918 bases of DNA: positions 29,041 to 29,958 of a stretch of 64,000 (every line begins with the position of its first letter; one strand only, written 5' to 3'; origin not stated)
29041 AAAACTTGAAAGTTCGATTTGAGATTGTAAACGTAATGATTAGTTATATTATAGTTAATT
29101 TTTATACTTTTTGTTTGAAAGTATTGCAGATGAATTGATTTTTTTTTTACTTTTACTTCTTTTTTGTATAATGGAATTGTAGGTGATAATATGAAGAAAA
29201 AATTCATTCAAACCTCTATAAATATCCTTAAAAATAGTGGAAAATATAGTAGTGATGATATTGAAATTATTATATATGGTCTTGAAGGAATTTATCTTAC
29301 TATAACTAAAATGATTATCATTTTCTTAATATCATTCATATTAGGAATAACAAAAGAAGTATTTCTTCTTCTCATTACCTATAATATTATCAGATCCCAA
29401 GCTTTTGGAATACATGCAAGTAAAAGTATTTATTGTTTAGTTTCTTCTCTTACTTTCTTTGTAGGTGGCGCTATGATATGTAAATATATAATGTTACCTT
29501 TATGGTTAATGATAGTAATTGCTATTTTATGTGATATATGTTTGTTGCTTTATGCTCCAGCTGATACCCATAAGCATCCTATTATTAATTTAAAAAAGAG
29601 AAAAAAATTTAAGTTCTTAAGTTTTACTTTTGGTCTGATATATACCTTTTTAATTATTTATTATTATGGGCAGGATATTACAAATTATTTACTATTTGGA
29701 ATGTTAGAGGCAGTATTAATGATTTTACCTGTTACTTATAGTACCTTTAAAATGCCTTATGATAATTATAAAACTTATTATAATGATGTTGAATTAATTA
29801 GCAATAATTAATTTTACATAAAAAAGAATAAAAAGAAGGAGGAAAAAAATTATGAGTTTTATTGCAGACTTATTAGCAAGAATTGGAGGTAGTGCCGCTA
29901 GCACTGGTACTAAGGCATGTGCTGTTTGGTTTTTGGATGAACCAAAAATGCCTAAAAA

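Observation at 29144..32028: Split agr-type quorum-sensing locus with an unannotated 40-aa AgrD precursor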

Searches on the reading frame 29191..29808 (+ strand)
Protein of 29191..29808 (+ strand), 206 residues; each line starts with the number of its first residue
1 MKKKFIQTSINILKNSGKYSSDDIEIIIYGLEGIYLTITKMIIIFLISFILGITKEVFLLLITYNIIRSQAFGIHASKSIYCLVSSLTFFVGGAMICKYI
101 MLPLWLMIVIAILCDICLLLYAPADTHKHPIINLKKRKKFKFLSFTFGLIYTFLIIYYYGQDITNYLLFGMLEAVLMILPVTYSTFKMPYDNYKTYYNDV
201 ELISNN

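Call 3: search_protein_families(library=pfam, proteins=[window:29191-29808:+], max_evalue=1)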
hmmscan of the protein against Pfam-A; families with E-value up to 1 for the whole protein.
seq(206 aa): 1 family
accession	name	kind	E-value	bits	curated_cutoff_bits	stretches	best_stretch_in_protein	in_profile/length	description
PF04647.20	AgrB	-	6.3e-34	117.4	23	1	10-178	5-182/185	Accessory gene regulator B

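Call 4: search_protein_families(library=ncbifam, proteins=[window:29191-29808:+], max_evalue=1)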
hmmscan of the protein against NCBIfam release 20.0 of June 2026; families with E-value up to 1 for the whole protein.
seq(206 aa): 1 family
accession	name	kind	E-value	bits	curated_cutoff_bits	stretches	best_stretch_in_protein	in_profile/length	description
NF002210.0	PRK01100.1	equivalog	3.6e-36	124.9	282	1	17-199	24-208/210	accessory gene regulator ArgB-like protein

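Call 10: find_homologous_proteins(query=window:29191-29808:+, max_evalue=1e-10)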
Query seq(206 aa) (206 aa): 955 proteins with E <= 1e-10 among 1097 candidates; the best 120 are listed.
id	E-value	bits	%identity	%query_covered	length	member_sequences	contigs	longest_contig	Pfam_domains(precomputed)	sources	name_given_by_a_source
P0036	5.3e-125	433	99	100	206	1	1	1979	PF04647.21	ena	-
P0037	2.2e-124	431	98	100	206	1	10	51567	PF04647.21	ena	-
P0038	9.6e-124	429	98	100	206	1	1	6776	PF04647.21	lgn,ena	-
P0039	9.6e-124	429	98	100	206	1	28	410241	PF04647.21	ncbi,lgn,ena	-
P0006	3.7e-123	427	97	100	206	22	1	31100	PF04647.21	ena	-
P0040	6.1e-123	426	98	100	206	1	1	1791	PF04647.21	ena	-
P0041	1.4e-112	393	87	100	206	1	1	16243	PF04647.21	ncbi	-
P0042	3.5e-109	381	85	100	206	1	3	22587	PF04647.21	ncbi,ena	-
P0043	1.7e-102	360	80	100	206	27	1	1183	PF04647.21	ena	-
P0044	3.0e-101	356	80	100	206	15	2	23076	PF04647.21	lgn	-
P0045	1.9e-98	346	80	100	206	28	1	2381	PF04647.21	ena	-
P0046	1.0e-93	331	72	100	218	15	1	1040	PF04647.21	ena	-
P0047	4.6e-90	319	71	100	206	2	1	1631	PF04647.21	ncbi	-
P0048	7.4e-90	318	73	97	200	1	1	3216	PF04647.21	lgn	-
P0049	8.9e-88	312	70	100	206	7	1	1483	PF04647.21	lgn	-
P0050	1.5e-84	301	69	97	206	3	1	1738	PF04647.21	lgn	-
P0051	2.4e-84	300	69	100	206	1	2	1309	PF04647.21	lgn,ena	-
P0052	4.5e-84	299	67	97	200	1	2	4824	PF04647.21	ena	-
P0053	7.0e-84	299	69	95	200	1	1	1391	PF04647.21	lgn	-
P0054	1.6e-83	298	68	95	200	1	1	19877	PF04647.21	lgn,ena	-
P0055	2.0e-83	297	68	95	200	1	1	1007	PF04647.21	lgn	-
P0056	2.1e-83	297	67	100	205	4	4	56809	PF04647.21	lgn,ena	-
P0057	3.5e-83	297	68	95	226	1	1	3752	PF04647.21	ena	-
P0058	6.2e-83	296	68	95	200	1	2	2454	PF04647.21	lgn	-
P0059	7.9e-83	295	66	97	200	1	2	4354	PF04647.21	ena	-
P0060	8.1e-83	295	66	97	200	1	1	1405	PF04647.21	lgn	-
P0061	9.4e-82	292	65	97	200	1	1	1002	PF04647.21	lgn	-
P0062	1.5e-81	291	65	95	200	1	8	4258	PF04647.21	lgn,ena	-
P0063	3.1e-81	290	68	95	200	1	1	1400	PF04647.21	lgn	-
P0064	4.8e-81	290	64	95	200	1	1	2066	PF04647.21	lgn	-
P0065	5.6e-81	289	65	95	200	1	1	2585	PF04647.21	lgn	-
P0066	5.7e-81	289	66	95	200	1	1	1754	PF04647.21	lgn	-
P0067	6.8e-81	289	68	95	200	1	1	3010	PF04647.21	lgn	-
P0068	9.9e-81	289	68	95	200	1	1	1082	PF04647.21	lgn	-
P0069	1.1e-80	288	64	97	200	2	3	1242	PF04647.21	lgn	-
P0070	2.3e-80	287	64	97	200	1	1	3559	PF04647.21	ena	-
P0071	3.8e-80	287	62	97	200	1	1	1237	PF04647.21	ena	-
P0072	5.5e-80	286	64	97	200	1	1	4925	PF04647.21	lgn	-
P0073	6.2e-80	286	62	92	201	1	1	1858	PF04647.21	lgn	-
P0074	7.5e-80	286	64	95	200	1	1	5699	PF04647.21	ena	-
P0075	8.3e-80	286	62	92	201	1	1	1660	PF04647.21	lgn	-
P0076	8.9e-80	285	63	95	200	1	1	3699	PF04647.21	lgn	-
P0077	9.6e-80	285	63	95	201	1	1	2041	PF04647.21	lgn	-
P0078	9.9e-80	285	64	95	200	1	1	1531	PF04647.21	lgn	-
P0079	9.9e-80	285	62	92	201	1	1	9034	PF04647.21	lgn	-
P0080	1.0e-79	285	62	92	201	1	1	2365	PF04647.21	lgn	-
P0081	1.1e-79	285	62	92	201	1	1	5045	PF04647.21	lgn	-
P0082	1.2e-79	285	63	95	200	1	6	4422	PF04647.21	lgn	-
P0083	1.3e-79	285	64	95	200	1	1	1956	PF04647.21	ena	-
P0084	1.3e-79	285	63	97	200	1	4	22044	PF04647.21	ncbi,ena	-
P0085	1.3e-79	285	63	95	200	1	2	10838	PF04647.21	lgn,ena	-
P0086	1.3e-79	285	67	97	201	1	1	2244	PF04647.21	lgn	-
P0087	1.5e-79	285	65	97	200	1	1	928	PF04647.21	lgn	-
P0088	1.6e-79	285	63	97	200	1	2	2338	PF04647.21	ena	-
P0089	1.6e-79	285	63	95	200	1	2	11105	PF04647.21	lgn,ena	-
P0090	1.7e-79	285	63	95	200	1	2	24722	PF04647.21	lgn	-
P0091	1.9e-79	284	64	95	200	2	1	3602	PF04647.21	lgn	-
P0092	2.0e-79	284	65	95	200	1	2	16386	PF04647.21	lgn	-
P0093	2.0e-79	284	66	95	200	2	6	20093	PF04647.21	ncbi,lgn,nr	ncbi:MAG: accessory gene regulator B family protein [Erysipelotrichaceae bacterium]|nr:accessory gen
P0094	2.2e-79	284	64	95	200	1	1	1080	PF04647.21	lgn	-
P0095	2.4e-79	284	64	95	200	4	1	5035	PF04647.21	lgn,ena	-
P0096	2.5e-79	284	63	97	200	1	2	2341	PF04647.21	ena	-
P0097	2.7e-79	284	64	97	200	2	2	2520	PF04647.21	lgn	-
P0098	3.1e-79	284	61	92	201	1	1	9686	PF04647.21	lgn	-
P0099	3.5e-79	284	67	95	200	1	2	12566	PF04647.21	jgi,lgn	jgi:accessory gene regulator B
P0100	4.3e-79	283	63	97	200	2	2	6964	PF04647.21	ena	-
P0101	4.8e-79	283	61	95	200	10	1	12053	PF04647.21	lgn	-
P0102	4.9e-79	283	65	95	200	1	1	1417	PF04647.21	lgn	-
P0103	5.0e-79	283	69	97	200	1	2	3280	PF04647.21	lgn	-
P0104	5.1e-79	283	62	95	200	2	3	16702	PF04647.21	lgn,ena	-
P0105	5.7e-79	283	63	95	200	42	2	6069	PF04647.21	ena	-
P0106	5.8e-79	283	65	95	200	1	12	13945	PF04647.21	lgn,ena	-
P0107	6.7e-79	283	63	95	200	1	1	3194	PF04647.21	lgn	-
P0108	6.9e-79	283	63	95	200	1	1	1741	PF04647.21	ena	-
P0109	7.3e-79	282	62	95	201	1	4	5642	PF04647.21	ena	-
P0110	7.8e-79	282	65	95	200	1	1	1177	PF04647.21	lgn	-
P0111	9.1e-79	282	61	92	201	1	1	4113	PF04647.21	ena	-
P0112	1.1e-78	282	63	95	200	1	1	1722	PF04647.21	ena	-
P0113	1.1e-78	282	65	95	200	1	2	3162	PF04647.21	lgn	-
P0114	1.2e-78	282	61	95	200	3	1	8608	PF04647.21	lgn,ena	-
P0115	1.2e-78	282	62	95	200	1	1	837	PF04647.21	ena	-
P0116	1.3e-78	282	65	95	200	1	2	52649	PF04647.21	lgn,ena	-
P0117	1.4e-78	282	62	95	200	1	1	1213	PF04647.21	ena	-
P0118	1.4e-78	282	64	95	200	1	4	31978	PF04647.21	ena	-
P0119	1.4e-78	282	65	95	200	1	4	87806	PF04647.21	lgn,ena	-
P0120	1.6e-78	281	63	95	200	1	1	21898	PF04647.21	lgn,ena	-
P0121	1.7e-78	281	64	95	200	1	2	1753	PF04647.21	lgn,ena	-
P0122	1.7e-78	281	63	95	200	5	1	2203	PF04647.21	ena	-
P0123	2.0e-78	281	65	95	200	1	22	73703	PF04647.21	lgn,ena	-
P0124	2.3e-78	281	65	97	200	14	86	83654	PF04647.21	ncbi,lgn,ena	-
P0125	2.8e-78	281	62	92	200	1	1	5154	PF04647.21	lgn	-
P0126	3.9e-78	280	63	97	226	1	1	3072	PF04647.21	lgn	-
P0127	4.1e-78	280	64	95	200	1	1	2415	PF04647.21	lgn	-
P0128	5.0e-78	280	66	95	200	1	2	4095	PF04647.21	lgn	-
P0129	5.3e-78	280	63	95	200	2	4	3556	PF04647.21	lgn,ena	-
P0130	5.7e-78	280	63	95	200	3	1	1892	PF04647.21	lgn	-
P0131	6.1e-78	279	62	95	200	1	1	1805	PF04647.21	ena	-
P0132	6.5e-78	279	63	92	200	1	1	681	PF04647.21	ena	-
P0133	8.0e-78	279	66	97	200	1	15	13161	PF04647.21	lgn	-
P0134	8.8e-78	279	63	95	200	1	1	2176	PF04647.21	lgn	-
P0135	1.1e-77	279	64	95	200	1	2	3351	PF04647.21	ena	-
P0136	1.1e-77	279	61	97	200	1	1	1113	PF04647.21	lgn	-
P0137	1.4e-77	278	63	95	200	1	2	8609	PF04647.21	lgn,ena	-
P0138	1.4e-77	278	64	95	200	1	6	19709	PF04647.21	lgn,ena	-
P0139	1.5e-77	278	64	95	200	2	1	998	PF04647.21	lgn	-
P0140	1.5e-77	278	62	95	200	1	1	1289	PF04647.21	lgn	-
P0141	2.0e-77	278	62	95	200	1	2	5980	PF04647.21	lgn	-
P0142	2.2e-77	278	65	95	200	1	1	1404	PF04647.21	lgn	-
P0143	2.3e-77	278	64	95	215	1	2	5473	PF04647.21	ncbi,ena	-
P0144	2.7e-77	277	63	95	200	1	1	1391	PF04647.21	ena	-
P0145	2.9e-77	277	61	95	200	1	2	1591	PF04647.21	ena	-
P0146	3.5e-77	277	66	97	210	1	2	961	PF04647.21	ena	-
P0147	3.6e-77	277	64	97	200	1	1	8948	PF04647.21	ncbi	-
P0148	3.9e-77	277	63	95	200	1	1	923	PF04647.21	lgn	-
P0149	4.9e-77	277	63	92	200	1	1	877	PF04647.21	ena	-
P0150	5.0e-77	276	64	95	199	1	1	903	PF04647.21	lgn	-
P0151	5.4e-77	276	63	95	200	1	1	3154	PF04647.21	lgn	-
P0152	6.2e-77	276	64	95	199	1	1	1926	PF04647.21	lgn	-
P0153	6.6e-77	276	62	95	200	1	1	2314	PF04647.21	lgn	-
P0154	6.7e-77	276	64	97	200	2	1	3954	PF04647.21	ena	-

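Call 11: find_related_loci(query=window:29191-29808:+, collection=genome_contigs, flank=5000)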
Query seq(206 aa) (206 aa) in genome_contigs; peptide patterns used: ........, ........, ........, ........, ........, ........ (x = any residue, [..] = any of these).
98 stretches matched a pattern; 6 encode a relative of the query (tblastn E <= 1e-3); 6 distinct loci.
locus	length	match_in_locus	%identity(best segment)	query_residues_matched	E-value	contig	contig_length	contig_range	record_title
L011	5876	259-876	85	1-206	5e-111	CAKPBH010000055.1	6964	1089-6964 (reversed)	MAG: uncultured Bacilli bacterium isolate REFINED_METABAT215_TOP10_CONTIGS_1500_ASSEMBLY_K77_MERGED__Hadza_MoBio_hadza-A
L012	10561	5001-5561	55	4-196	1e-58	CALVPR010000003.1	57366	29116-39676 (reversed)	MAG: uncultured Bacilli bacterium isolate BRZ_EF__bin109 genome assembly, contig: BRZ_EF__NODE_823_length_57366_cov_10.1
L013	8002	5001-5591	52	1-196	1e-55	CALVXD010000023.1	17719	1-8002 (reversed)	MAG: uncultured Bacilli bacterium isolate BRZ_FH__bin48 genome assembly, contig: BRZ_FH__NODE_3163_length_17719_cov_14.5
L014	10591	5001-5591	51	1-196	7e-53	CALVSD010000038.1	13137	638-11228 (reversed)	MAG: uncultured Bacilli bacterium isolate BRZ_EV__bin65 genome assembly, contig: BRZ_EV__NODE_5597_length_13137_cov_9.99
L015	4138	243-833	41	1-196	5e-46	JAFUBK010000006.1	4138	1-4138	MAG: Bacilli bacterium isolate RGIG4341 Roe_deer_Jejunum-1__c8680, whole genome shotgun sequence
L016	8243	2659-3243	42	1-194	1e-37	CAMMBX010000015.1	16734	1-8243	MAG: uncultured Tenericutes bacterium isolate ERR4304505_bin.69_MetaWRAP_v1.1_MAG genome assembly, contig: NODE_5532_len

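Call 25: find_encoding_contigs(protein=P0041, flank=4000, max_places=2)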
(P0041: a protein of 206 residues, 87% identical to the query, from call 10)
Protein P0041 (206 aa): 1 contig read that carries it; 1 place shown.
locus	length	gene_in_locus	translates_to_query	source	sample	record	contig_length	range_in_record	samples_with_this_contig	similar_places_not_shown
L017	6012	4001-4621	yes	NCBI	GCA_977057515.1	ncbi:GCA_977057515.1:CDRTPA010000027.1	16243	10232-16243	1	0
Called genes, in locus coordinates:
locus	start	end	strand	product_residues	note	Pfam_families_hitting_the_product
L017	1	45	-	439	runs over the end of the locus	PF09587:PGA_cap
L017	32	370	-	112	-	-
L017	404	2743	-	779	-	PF09364:XFP_N, PF03894:XFP, PF09363:XFP_C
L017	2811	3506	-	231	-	-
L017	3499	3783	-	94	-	-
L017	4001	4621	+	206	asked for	PF04647:AgrB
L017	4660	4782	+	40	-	-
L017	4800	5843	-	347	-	PF14501:HATPase_c_5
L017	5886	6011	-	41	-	?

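Call 26: find_encoding_contigs(protein=P0044, flank=4000, max_places=2)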
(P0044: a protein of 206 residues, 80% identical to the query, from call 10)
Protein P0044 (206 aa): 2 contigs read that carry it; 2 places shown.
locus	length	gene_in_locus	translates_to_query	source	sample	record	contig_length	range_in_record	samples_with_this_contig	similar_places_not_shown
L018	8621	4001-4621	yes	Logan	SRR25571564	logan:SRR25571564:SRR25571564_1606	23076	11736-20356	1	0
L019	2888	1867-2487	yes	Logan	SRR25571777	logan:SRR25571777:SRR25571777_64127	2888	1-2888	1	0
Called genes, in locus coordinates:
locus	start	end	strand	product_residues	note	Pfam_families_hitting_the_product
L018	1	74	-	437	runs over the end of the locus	PF09587:PGA_cap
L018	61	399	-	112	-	-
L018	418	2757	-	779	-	PF09364:XFP_N, PF03894:XFP, PF09363:XFP_C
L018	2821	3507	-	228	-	-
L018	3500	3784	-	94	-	-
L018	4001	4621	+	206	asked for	PF04647:AgrB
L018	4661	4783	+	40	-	-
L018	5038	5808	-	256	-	PF01610:DDE_Tnp_ISL3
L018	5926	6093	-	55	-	-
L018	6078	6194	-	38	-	-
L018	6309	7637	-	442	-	PF14501:HATPase_c_5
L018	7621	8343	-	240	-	PF00072:Response_reg, PF04397:LytTR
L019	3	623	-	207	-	?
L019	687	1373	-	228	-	-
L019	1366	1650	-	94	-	-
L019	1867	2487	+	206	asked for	PF04647:AgrB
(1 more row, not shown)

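Call 27: find_encoding_contigs(protein=P0056, flank=4000, max_places=2)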
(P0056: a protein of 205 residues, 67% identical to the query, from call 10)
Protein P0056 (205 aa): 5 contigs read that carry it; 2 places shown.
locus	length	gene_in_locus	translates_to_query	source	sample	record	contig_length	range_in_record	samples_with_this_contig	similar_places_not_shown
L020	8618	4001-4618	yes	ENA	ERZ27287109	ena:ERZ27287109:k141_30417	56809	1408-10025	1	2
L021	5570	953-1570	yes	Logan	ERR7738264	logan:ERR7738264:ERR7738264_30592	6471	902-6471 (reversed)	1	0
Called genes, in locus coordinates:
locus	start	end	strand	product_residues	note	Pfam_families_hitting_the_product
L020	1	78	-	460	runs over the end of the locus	PF09587:PGA_cap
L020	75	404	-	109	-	-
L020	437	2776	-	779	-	PF09364:XFP_N, PF03894:XFP, PF09363:XFP_C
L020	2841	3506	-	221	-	-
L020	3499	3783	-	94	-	-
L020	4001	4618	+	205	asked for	PF04647:AgrB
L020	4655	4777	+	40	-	-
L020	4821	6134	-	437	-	PF14501:HATPase_c_5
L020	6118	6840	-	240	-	PF00072:Response_reg, PF04397:LytTR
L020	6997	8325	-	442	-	PF22694:CtpB_N-like, PF00595:PDZ, PF13180:PDZ_2, PF17820:PDZ_6, PF03572:Peptidase_S41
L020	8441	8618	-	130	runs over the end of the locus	PF00436:SSB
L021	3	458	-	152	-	?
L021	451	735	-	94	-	-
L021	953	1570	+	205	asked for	PF04647:AgrB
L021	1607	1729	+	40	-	-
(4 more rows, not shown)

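Call 28: find_encoding_contigs(protein=P0124, flank=4000, max_places=2)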
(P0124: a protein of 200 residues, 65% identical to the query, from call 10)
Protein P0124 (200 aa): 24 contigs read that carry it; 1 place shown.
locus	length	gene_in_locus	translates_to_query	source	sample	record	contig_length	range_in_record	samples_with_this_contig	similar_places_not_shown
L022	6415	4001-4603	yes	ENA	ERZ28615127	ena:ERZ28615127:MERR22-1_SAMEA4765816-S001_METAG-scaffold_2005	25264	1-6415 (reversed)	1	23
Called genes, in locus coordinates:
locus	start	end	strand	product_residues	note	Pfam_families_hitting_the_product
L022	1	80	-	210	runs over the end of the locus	PF01569:PAP2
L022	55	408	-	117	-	-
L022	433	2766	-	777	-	PF09364:XFP_N, PF03894:XFP, PF09363:XFP_C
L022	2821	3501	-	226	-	-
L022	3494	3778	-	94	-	-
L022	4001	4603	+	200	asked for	PF04647:AgrB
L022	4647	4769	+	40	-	-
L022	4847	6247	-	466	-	PF05598:DUF772, PF01609:DDE_Tnp_1 (weak), PF13751:DDE_Tnp_1_6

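Call 39: search_dna_similar(query=window:29191-29808:+, collection=plasmids, mode=protein, max_rows=12, max_evalue=1e-8)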
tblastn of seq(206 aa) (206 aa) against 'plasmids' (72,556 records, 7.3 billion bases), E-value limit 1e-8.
Records with a match: 18; places in all: 18; records where one place covers at least 80% of the query: 0.
Best place of each record, by identity: <60% 18.
By first word of the organism name: Clostridium 13; Enterococcus 5.
By predicted mobility (MOB-suite, as given by PLSDB): non-mobilizable 18.
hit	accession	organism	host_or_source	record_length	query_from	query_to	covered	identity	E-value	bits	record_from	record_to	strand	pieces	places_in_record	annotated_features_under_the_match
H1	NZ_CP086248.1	Clostridium sp. CF011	single colony,bovine feces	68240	55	196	69%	35.2%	1e-14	79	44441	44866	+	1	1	accessory gene regulator B family protein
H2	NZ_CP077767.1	Clostridium sp. CM028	single colony,lamb meat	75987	55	196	69%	35.2%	1e-14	79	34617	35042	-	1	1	accessory gene regulator B family protein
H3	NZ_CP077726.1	Clostridium sp. CM027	single colony,sheep meat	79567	55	196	69%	35.2%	1e-14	79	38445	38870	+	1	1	accessory gene regulator B family protein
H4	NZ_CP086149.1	Clostridium estertheticum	horse,single colony,meat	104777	55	196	69%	35.2%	6e-14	77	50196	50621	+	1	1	accessory gene regulator B family protein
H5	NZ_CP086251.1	Clostridium estertheticum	single colony,beef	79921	55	196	69%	34.5%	2e-13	75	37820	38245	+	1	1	accessory gene regulator B family protein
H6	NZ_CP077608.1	Clostridium tagluense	single colony,lamb meat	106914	55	196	69%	34.5%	8e-12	71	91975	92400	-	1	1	accessory gene regulator B family protein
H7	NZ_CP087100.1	Clostridium estertheticum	single colony,Vacuum packed lamb meat ...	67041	55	196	69%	33.8%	3e-13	75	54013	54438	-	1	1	accessory gene regulator B family protein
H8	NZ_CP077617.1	Clostridium estertheticum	single colony,bovine feces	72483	55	196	69%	33.8%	3e-13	75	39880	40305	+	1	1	accessory gene regulator B family protein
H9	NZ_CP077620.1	Clostridium estertheticum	single colony,bovine feces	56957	55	196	69%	33.8%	2e-12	72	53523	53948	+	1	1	accessory gene regulator B family protein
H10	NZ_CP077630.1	Clostridium estertheticum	single colony,bovine feces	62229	55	196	69%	33.8%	2e-12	72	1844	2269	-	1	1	accessory gene regulator B family protein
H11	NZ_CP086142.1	Clostridium estertheticum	bovine,single colony,feces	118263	55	196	69%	33.8%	5e-12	71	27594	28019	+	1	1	accessory gene regulator B family protein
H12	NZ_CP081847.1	Enterococcus raffinosus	Homo sapiens,feces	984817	56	196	68%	34.0%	2e-11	69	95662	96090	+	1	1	accessory gene regulator AgrB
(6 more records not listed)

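Call 40: search_dna_similar(query=window:29191-29808:+, collection=phages, mode=protein, max_rows=8, max_evalue=1e-8)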
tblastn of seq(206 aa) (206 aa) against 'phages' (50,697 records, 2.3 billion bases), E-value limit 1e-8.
No match.

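Call 41: get_annotated_region(hit=H1, flank=4000)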
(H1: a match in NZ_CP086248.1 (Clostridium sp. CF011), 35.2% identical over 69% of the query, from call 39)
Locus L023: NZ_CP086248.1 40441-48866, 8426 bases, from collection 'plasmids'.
description: Clostridium sp. CF011 plasmid pCF011-68, complete sequence
organism: Clostridium sp. CF011 (NCBI taxid 2843318)
taxonomy: Bacteria; Bacillota; Clostridia; Eubacteriales; Clostridiaceae; Clostridium; Clostridium sp. CF011
host: -; source: single colony,bovine feces; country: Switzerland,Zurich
typing (MOB-suite, as given by PLSDB): non-mobilizable
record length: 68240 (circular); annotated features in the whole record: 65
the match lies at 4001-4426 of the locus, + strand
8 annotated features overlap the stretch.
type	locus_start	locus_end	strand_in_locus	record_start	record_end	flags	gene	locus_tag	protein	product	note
CDS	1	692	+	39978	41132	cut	-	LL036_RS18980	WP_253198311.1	DNA-binding response regulator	-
CDS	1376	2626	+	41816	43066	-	-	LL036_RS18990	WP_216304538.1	hypothetical protein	-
CDS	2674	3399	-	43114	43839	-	-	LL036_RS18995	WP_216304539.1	LytTR family DNA-binding domain-containing protein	-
CDS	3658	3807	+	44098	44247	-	-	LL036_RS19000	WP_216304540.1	cyclic lactone autoinducer peptide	-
CDS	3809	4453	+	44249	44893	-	-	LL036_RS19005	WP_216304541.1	accessory gene regulator B family protein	GO:0009372 - quorum sensing [Evidence IEA]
CDS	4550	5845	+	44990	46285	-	-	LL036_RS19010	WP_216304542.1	GHKL domain-containing protein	-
CDS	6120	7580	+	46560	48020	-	-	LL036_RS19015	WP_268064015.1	IS1182 family transposase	-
CDS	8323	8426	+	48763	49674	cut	-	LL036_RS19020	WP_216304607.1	ABC transporter ATP-binding protein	-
